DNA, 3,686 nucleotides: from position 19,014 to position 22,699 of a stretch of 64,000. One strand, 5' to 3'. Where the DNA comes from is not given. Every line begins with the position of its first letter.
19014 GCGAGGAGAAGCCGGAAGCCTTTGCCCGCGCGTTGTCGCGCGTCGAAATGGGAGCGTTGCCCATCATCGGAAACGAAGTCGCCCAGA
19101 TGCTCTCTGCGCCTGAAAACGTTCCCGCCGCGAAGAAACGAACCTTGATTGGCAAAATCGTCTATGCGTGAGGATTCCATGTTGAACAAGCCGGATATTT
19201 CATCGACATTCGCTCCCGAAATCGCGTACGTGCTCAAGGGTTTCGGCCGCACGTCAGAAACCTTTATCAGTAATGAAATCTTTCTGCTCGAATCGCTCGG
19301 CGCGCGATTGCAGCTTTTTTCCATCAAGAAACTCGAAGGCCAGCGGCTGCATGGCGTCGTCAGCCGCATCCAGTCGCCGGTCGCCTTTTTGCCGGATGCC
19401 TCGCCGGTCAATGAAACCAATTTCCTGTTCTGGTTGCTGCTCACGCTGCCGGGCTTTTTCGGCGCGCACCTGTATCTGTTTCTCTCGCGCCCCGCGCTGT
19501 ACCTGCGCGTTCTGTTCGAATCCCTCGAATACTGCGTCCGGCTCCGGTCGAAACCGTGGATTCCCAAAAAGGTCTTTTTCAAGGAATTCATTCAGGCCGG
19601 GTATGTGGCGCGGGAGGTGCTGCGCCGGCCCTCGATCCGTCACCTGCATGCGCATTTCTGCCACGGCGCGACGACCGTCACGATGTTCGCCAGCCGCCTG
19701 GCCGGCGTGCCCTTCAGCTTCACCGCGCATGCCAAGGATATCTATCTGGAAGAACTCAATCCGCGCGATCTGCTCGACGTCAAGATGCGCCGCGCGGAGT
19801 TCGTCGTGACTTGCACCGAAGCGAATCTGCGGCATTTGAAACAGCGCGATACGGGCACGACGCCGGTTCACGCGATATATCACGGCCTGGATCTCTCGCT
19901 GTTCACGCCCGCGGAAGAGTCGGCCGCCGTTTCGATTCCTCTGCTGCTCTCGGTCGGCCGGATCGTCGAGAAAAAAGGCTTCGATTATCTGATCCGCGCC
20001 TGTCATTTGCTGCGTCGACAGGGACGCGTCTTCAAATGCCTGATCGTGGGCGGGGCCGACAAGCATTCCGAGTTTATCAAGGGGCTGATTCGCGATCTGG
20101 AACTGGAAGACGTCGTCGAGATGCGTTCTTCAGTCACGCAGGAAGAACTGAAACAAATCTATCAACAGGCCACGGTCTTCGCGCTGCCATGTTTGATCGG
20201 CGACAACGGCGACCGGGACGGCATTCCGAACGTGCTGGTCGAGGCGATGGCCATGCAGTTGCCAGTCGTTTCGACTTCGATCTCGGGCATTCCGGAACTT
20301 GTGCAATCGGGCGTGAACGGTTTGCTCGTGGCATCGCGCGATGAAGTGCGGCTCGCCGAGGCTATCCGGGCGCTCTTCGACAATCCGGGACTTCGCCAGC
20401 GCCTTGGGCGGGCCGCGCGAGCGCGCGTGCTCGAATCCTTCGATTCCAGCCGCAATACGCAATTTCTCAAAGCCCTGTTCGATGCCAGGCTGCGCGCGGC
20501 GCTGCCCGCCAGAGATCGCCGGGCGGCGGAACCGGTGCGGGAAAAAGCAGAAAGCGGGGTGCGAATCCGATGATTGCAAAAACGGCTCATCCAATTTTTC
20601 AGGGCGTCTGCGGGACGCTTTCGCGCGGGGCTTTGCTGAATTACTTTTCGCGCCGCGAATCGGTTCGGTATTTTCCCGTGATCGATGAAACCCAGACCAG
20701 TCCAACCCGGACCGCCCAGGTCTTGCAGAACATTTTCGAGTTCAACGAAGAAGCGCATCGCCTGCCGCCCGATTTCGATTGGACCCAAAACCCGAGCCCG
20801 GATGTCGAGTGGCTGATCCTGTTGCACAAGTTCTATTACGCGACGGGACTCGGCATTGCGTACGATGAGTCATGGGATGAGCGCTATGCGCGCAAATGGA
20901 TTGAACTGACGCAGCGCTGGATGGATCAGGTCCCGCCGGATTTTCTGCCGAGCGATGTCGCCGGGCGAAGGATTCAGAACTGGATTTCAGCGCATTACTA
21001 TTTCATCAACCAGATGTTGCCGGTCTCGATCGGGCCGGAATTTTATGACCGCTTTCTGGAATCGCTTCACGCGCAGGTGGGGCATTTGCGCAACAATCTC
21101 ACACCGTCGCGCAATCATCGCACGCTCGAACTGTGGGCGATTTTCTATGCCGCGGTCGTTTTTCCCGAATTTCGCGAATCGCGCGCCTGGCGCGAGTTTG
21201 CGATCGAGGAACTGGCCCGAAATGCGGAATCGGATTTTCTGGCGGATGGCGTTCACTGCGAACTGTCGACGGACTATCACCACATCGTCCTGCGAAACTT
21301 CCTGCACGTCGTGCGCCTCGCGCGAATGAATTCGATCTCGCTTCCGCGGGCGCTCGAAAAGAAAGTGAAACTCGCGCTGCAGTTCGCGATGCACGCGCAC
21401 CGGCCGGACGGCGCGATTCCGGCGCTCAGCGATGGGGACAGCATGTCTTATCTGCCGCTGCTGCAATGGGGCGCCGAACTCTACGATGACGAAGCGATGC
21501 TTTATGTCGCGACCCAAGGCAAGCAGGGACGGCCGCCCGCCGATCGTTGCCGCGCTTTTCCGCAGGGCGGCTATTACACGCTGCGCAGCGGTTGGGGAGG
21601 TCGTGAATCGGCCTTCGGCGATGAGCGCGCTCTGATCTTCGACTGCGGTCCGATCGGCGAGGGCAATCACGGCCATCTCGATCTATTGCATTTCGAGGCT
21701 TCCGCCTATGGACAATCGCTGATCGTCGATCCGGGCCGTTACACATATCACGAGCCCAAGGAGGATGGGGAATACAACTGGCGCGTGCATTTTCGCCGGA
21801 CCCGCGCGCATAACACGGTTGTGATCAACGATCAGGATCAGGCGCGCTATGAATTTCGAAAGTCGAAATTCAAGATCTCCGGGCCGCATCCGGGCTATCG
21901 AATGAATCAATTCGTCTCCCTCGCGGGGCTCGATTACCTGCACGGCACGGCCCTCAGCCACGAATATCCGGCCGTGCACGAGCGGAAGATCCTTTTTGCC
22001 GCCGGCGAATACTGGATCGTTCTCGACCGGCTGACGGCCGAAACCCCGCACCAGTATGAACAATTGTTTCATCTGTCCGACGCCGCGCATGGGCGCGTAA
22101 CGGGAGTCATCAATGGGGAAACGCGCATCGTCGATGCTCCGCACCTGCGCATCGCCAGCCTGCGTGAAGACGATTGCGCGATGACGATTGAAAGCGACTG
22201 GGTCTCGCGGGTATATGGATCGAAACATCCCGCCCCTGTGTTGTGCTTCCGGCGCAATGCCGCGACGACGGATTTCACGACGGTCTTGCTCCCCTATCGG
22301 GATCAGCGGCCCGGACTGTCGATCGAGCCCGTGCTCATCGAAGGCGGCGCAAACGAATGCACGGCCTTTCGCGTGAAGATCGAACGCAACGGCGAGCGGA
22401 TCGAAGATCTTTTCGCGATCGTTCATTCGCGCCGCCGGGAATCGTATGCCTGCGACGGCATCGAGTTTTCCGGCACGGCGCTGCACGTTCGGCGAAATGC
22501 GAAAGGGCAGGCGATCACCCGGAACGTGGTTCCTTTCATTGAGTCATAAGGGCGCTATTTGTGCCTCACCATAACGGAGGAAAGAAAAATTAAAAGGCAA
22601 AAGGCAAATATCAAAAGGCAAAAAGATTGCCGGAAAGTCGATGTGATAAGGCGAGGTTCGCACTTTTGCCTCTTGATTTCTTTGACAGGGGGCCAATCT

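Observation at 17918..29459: Unusual 11.5-kb glycoconjugate operon: 2x COG4671-type GT, WcaL-like GT4, heparinase II/III-like, tandem APH-fold kinases, deacetylase-like, MsbA-like ABC exporter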

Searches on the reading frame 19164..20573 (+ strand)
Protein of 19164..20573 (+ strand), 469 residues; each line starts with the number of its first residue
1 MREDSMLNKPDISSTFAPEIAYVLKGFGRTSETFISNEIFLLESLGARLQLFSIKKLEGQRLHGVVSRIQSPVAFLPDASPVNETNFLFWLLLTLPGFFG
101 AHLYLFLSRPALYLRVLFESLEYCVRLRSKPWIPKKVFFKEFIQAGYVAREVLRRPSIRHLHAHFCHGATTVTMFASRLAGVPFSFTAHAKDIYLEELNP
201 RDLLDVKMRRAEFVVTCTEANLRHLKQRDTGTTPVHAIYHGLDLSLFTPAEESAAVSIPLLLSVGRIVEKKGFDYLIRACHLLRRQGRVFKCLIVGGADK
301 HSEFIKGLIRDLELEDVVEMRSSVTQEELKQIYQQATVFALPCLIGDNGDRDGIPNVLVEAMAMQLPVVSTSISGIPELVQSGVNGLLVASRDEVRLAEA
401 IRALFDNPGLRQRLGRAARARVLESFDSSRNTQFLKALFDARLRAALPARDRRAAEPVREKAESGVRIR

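Call 4: search_protein_families(library=pfam, proteins=[window:19164-20573:+], max_evalue=0.01)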
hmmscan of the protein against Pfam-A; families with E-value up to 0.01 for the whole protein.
window:19164-20573:+ (469 aa): 6 families
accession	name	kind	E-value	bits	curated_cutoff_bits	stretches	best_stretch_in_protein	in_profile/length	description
PF00534.26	Glycos_transf_1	-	1.3e-35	123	26.4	1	259-420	16-171/172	Glycosyl transferases group 1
PF13692.12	Glyco_trans_1_4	-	4.9e-34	118.1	27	1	259-407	2-142/142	Glycosyl transferases group 1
PF13524.12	Glyco_trans_1_2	-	2.3e-10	41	25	1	291-435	16-142/144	Glycosyl transferase-like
PF20706.3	GT4-conflict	-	1.4e-07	31.3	26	1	223-408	162-358/385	Family 4 Glycosyltransferase in conflict systems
PF13439.12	Glyco_transf_4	-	1.9e-06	28.5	28.5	1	122-245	38-169/170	Glycosyltransferase Family 4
PF13579.12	Glyco_trans_4_4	-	0.00076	20.3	29.7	1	149-238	63-155/158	Glycosyl transferase 4-like domain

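Call 5: search_protein_families(library=ncbifam, proteins=[window:19164-20573:+], max_evalue=0.01)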
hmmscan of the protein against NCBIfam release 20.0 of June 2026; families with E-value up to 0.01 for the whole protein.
window:19164-20573:+ (469 aa): 34 families (the best 25 are shown)
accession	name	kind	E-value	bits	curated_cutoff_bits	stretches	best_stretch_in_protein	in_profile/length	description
NF041876.1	EPS_EpsE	equivalog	1.1e-52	179.6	400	1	139-434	95-388/389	exopolysaccharide biosynthesis GT4 family glycosyltransferase EpsE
TIGR04005.1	wcaL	equivalog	3.5e-35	121.6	537.6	1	208-438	172-402/406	colanic acid biosynthesis glycosyltransferase WcaL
TIGR03088.1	stp2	hypoth_equivalog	5.4e-28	98.1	409.05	1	231-441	158-372/374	TIGR03088 family PEP-CTERM/XrtA system glycosyltransferase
TIGR02149.1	glgA_Coryne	subfamily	3.5e-24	85.7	302.4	1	232-427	168-375/391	glycogen synthase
TIGR03449.1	mycothiol_MshA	equivalog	8.1e-23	81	462.5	1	210-437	164-398/406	D-inositol-3-phosphate glycosyltransferase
NF038229.1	Glyco4_Geo_Pelo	equivalog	3.8e-21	75.5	400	1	155-441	55-335/338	GPMC system family 4 glycosyltransferase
NF047684.1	TeichurnBiosyTuaC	equivalog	1.1e-20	74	550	1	160-440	111-387/391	teichuronic acid biosynthesis protein TuaC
TIGR04063.1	stp3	hypoth_equivalog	2.5e-16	59.6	442.05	1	203-439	150-392/397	TIGR04063 family PEP-CTERM/XrtA system glycosyltransferase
TIGR03999.1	thiol_BshA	equivalog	2.6e-15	56.2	273.7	1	151-439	78-370/375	N-acetyl-alpha-D-glucosaminyl L-malate synthase BshA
NF050063.1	ProtGlycPglJ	equivalog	6e-15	55.3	500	1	201-430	135-354/363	N-acetylgalactosamine-N,N'-diacetylbacillosaminyl-diphospho-undecaprenol 4-alpha-N-acetylgalactosaminyltransferase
NF038295.1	EPS_HpsP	equivalog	1.9e-13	50.2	550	1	255-427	204-372/388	hormogonium polysaccharide biosynthesis glycosyltransferase HpsP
NF038298.1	EPS_HpsO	equivalog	7.2e-13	48.1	575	1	263-427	206-372/388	hormogonium polysaccharide biosynthesis glycosyltransferase HpsO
NF053787.1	GlcN_PG_synth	equivalog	9.6e-13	47.7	480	1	228-431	159-348/361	N-acetylglucosaminyl phosphatidylglycerol synthase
NF047881.1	glyco_SdgB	exception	1.1e-12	47.5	800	1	208-420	272-475/496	serine-aspartate repeat adhesin O-glycosyltransferase SdgB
NF050056.1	ProtGlycPglH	equivalog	1.1e-11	44.5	600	1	260-429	181-340/354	GalNAc-alpha-(1->4)-GalNAc-alpha-(1->3)-diNAcBac-PP-undecaprenol alpha-1,4-N-acetyl-D-galactosaminyltransferase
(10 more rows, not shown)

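Call 89: search_protein_families(library=padloc, proteins=[window:19164-20573:+], max_evalue=0.001)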
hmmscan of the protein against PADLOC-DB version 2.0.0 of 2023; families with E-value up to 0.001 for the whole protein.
window:19164-20573:+ (469 aa): 0 families

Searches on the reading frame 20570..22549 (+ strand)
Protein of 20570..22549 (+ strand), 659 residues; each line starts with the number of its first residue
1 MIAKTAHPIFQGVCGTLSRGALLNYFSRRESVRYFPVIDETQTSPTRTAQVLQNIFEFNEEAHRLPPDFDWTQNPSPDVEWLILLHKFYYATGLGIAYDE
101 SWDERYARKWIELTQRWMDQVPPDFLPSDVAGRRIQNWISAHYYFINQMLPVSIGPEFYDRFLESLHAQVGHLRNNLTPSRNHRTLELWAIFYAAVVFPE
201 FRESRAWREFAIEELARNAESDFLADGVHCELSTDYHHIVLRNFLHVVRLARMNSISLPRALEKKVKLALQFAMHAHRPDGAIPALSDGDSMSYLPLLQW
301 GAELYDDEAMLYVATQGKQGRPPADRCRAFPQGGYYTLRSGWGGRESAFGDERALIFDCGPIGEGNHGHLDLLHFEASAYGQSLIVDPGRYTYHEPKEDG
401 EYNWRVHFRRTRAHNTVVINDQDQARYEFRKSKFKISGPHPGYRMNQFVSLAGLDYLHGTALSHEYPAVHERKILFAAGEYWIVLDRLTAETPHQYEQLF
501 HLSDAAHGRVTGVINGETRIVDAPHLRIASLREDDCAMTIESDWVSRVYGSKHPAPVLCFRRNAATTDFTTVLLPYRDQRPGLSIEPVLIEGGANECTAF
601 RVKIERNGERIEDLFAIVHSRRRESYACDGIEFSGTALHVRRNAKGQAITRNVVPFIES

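Call 4: search_protein_families(library=pfam, proteins=[window:20570-22549:+], max_evalue=0.01)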
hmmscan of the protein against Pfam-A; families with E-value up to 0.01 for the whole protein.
window:20570-22549:+ (659 aa): 2 families
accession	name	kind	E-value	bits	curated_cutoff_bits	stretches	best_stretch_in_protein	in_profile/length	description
PF16889.11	Hepar_II_III_N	-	4e-46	158.3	22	1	21-293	30-317/340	Heparinase II/III N-terminus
PF07940.18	Hepar_II_III_C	-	1.3e-35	123.5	24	1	327-557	6-220/237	Heparinase II/III-like, C-terminal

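Call 5: search_protein_families(library=ncbifam, proteins=[window:20570-22549:+], max_evalue=0.01)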
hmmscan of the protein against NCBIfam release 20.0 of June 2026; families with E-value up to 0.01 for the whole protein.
window:20570-22549:+ (659 aa): 2 families
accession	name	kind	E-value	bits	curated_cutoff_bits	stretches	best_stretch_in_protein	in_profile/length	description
NF045573.1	Hepsulflyase_CFB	equivalog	3.9e-52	177.4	700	1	67-588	112-625/651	heparin-sulfate lyase HepC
NF045572.1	Hepsulflyase_bctds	equivalog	1.1e-28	100.3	600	1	69-430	141-529/706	heparin-sulfate lyase HepC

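Call 16: search_solved_structures(query=window:20570-22549:+, max_evalue=0.01)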
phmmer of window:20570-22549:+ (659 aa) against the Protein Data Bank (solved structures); distinct sequences matched with E-value up to 0.01: 4.
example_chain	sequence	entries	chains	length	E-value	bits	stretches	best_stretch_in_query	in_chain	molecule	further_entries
4mmh_A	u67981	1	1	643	1.1e-41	146.2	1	67-586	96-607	Heparinase III protein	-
4mmi_A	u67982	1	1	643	1.3e-41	145.9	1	67-585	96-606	Heparinase III protein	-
5jmd_A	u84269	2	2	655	1.8e-31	112.4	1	144-577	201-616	Heparinase III protein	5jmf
4fnv_A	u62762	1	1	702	4.6e-24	87.9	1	69-423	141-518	Heparinase III protein, heparitin sulfate lyase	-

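Call 36: search_solved_structures(query=window:20570-22549:+, max_evalue=1e-30, show_alignments=1)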
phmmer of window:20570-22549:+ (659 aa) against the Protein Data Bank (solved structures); distinct sequences matched with E-value up to 1e-30: 3.
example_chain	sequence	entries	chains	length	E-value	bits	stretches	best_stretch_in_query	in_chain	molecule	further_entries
4mmh_A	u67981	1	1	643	1.1e-41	146.2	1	67-586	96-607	Heparinase III protein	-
4mmi_A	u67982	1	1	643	1.3e-41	145.9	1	67-585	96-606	Heparinase III protein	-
5jmd_A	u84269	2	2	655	1.8e-31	112.4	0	144-577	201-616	Heparinase III protein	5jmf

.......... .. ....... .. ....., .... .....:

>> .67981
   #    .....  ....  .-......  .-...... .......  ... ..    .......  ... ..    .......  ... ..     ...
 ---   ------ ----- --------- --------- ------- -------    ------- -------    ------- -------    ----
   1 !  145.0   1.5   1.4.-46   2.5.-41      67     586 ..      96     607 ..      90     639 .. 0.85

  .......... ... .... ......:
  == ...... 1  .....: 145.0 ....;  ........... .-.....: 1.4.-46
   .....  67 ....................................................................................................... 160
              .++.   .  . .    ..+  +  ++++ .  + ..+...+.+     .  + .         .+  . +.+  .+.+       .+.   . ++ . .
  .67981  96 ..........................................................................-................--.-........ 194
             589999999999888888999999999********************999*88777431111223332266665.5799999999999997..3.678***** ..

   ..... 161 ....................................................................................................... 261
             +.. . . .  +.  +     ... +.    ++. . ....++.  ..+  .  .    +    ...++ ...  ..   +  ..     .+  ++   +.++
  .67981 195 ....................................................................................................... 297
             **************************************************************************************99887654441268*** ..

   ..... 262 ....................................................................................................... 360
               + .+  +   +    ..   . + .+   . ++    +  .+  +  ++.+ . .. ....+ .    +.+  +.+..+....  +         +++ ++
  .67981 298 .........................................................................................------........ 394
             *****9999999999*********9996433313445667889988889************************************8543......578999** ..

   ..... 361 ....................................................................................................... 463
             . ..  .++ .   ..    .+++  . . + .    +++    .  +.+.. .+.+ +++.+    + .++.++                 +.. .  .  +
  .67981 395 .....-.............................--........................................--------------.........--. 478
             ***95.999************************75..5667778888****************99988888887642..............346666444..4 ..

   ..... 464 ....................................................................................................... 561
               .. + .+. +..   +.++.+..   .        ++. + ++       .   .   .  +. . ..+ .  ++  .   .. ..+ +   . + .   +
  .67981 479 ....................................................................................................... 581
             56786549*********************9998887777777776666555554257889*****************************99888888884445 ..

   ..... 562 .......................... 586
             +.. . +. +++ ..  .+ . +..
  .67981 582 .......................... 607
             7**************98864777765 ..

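Call 89: search_protein_families(library=padloc, proteins=[window:20570-22549:+], max_evalue=0.001)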
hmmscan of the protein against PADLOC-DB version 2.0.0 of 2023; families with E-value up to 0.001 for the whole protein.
window:20570-22549:+ (659 aa): 0 families
